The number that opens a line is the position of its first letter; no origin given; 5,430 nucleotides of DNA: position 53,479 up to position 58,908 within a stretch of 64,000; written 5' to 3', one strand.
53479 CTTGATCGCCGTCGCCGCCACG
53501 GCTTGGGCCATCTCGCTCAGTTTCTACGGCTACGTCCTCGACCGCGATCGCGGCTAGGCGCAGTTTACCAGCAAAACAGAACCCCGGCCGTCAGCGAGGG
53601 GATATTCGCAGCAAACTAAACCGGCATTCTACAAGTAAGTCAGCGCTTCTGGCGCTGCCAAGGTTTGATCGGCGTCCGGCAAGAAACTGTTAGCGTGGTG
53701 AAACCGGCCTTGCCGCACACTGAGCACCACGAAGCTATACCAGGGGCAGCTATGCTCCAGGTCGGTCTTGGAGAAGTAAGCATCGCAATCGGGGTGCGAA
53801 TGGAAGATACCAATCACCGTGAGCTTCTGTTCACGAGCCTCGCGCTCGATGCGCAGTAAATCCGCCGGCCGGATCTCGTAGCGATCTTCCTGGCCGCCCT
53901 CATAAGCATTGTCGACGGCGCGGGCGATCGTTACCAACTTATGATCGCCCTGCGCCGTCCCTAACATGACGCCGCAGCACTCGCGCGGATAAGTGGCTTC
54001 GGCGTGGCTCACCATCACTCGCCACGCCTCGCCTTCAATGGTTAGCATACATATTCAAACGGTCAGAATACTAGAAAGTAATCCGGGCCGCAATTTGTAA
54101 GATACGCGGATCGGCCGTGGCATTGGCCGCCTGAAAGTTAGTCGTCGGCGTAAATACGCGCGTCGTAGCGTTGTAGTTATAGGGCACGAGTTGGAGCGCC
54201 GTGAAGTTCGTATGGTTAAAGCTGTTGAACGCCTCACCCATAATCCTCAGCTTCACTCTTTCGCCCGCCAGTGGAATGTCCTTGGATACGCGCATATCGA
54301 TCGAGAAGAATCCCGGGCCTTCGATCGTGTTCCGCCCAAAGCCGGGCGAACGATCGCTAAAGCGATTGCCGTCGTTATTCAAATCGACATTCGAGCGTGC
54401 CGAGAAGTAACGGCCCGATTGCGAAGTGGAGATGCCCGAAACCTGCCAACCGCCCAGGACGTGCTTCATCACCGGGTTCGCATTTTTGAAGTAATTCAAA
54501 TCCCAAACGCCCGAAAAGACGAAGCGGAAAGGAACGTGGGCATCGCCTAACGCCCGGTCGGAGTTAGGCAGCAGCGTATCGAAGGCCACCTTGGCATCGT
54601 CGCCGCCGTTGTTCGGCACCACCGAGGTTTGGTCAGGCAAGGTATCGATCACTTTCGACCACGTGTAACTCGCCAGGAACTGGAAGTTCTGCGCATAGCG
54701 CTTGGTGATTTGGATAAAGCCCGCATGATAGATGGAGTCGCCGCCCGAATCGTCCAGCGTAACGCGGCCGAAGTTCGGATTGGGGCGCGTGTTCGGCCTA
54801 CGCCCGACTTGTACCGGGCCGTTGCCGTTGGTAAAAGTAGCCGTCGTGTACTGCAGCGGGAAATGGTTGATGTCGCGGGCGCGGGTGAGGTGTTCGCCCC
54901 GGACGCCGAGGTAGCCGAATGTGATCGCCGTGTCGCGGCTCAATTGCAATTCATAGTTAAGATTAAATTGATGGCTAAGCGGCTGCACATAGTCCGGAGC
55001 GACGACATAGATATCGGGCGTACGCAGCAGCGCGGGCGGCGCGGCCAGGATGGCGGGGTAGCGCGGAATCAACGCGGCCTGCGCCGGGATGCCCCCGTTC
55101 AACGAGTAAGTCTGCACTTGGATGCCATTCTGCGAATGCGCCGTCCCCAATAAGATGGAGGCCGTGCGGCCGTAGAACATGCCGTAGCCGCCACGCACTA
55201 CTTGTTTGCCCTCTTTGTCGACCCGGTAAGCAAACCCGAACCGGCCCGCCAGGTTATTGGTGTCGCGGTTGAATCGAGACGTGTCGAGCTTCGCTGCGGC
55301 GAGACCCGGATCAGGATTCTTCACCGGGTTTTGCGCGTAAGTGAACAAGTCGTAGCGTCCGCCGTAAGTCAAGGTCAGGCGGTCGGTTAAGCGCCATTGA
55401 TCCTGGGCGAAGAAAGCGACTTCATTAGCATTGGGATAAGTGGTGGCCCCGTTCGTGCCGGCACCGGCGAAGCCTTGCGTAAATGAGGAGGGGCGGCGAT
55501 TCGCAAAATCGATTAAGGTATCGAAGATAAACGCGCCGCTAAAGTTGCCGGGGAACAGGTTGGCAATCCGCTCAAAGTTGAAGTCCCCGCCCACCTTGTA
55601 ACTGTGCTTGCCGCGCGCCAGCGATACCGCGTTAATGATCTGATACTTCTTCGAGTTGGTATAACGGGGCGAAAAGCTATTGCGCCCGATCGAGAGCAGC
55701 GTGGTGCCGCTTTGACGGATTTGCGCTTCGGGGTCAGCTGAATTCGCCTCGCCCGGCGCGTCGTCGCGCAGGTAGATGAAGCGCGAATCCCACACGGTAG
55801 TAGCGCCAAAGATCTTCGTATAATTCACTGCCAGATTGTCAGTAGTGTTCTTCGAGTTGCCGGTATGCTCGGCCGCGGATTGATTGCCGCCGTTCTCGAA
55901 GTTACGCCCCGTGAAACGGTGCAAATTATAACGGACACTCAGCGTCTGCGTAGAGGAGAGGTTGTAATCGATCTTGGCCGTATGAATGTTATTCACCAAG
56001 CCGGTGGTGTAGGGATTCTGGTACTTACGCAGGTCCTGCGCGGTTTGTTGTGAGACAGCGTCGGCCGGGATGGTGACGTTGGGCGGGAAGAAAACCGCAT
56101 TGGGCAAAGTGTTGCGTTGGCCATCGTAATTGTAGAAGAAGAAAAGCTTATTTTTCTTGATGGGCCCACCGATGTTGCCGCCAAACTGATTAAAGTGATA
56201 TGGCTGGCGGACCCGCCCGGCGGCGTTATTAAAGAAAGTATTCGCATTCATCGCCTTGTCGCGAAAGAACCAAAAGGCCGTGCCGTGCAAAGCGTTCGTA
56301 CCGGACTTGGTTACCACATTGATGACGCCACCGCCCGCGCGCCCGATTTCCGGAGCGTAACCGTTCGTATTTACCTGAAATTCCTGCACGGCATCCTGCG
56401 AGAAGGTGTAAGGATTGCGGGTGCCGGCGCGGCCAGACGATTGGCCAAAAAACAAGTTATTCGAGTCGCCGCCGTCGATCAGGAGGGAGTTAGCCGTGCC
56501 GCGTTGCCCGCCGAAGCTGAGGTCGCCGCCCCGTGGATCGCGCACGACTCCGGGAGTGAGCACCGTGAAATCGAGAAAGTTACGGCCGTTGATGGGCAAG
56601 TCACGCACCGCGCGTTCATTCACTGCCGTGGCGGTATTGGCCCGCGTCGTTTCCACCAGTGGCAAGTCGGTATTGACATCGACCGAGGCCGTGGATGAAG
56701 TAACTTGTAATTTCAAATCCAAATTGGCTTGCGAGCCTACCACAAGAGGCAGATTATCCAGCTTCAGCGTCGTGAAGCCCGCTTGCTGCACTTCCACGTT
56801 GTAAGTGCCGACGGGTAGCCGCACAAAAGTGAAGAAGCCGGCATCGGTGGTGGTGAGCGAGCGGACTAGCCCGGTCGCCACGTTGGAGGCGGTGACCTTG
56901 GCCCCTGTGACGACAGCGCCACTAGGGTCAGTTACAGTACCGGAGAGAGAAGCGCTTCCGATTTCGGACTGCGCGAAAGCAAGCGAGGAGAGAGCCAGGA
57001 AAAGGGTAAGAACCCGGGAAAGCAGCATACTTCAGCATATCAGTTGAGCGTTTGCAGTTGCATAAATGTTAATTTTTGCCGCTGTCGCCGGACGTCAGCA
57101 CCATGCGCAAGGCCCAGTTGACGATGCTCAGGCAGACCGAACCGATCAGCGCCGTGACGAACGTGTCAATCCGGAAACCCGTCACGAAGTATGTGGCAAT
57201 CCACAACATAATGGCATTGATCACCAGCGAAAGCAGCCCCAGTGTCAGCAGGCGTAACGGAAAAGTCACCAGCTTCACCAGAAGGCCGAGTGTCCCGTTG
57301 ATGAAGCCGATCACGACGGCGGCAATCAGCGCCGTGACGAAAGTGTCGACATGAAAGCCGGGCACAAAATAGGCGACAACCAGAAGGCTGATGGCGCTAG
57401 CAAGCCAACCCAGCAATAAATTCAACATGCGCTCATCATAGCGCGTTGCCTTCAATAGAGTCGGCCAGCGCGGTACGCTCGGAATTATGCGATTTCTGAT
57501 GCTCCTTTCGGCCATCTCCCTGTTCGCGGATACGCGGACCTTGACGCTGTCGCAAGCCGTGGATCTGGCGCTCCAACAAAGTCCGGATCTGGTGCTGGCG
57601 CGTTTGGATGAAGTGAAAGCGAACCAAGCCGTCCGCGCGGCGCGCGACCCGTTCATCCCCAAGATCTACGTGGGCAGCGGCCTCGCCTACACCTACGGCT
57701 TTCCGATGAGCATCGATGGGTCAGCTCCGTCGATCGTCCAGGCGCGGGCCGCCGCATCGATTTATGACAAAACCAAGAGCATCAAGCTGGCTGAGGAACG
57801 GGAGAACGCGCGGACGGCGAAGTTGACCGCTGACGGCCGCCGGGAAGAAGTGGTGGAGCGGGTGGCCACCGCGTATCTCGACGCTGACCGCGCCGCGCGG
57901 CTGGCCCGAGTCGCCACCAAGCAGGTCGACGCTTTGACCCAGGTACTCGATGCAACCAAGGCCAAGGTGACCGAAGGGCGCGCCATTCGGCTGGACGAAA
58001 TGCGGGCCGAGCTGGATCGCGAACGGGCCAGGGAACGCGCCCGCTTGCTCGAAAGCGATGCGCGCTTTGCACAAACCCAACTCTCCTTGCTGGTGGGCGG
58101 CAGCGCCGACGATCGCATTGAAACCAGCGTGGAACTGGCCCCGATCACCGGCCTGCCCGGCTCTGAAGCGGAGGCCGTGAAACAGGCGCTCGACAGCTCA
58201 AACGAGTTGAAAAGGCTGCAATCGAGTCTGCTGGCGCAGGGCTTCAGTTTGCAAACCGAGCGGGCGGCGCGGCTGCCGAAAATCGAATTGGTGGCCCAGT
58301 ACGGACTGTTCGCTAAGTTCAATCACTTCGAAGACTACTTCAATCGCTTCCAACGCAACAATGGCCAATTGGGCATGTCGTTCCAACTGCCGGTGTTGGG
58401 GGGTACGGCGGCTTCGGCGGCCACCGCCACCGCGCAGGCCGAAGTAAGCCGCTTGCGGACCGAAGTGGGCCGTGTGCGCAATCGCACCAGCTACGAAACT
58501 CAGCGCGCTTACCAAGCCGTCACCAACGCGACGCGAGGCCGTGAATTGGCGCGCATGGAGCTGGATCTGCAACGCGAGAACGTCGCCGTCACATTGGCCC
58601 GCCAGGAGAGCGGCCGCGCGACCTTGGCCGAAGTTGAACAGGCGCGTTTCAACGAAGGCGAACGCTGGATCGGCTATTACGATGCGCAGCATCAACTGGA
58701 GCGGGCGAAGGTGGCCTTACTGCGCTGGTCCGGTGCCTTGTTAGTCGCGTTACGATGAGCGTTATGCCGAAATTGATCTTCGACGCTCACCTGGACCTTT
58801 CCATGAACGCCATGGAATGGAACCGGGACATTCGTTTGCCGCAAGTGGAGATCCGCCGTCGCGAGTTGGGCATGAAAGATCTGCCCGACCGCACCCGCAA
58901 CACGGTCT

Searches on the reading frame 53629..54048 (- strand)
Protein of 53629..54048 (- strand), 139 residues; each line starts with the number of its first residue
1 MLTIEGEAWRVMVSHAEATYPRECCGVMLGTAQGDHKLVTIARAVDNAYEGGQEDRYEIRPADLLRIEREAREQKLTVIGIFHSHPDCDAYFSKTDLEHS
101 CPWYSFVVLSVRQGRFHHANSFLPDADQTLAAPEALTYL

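Call 10: search_protein_families(library=pfam, proteins=[window:53629-54048:-], max_evalue=0.001)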
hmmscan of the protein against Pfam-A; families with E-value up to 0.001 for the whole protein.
window:53629-54048:- (139 aa): 2 families
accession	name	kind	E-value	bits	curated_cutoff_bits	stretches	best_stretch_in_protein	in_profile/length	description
PF14464.11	Prok-JAB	-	8e-25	87.4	25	1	8-111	4-103/114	Prokaryotic homologs of the JAB domain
PF01398.27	JAB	-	4.8e-09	36.5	22.5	1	3-99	7-107/117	JAB1/Mov34/MPN/PAD-1 ubiquitin protease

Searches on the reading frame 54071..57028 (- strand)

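Call 10: search_protein_families(library=pfam, proteins=[window:54071-57028:-], max_evalue=0.001)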
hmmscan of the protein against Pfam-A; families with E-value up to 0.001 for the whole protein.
window:54071-57028:- (985 aa): 4 families
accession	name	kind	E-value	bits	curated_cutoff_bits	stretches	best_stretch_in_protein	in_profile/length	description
PF25183.1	OMP_b-brl_4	-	2.8e-131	440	30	3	327-893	137-730/838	Outer membrane beta barrel domain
PF13620.12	CarboxypepD_reg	-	6.4e-20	71.7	32.3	1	27-108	1-82/82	Carboxypeptidase regulatory-like domain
PF00593.30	TonB_dep_Rec_b-barrel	-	2.4e-08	34.7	27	1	362-628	27-251/436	TonB dependent receptor-like, beta-barrel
PF13715.12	CarbopepD_reg_2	-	0.00015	22.1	32.2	1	28-115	1-82/88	CarboxypepD_reg-like domain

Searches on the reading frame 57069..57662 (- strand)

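Call 10: search_protein_families(library=pfam, proteins=[window:57069-57662:-], max_evalue=0.001)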
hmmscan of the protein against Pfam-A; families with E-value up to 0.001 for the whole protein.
window:57069-57662:- (197 aa): 1 family
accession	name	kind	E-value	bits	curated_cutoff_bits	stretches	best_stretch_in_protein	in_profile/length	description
PF04020.18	Phage_holin_4_2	-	1.7e-30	106.1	28.8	1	81-183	2-104/105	Mycobacterial 4 TMS phage holin, superfamily IV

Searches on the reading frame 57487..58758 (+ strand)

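Call 10: search_protein_families(library=pfam, proteins=[window:57487-58758:+], max_evalue=0.001)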
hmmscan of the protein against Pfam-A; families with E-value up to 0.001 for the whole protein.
window:57487-58758:+ (423 aa): 1 family
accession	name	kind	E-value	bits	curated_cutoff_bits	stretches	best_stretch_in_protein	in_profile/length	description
PF02321.23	OEP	-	2.1e-37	129.2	22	2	21-204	1-187/187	Outer membrane efflux protein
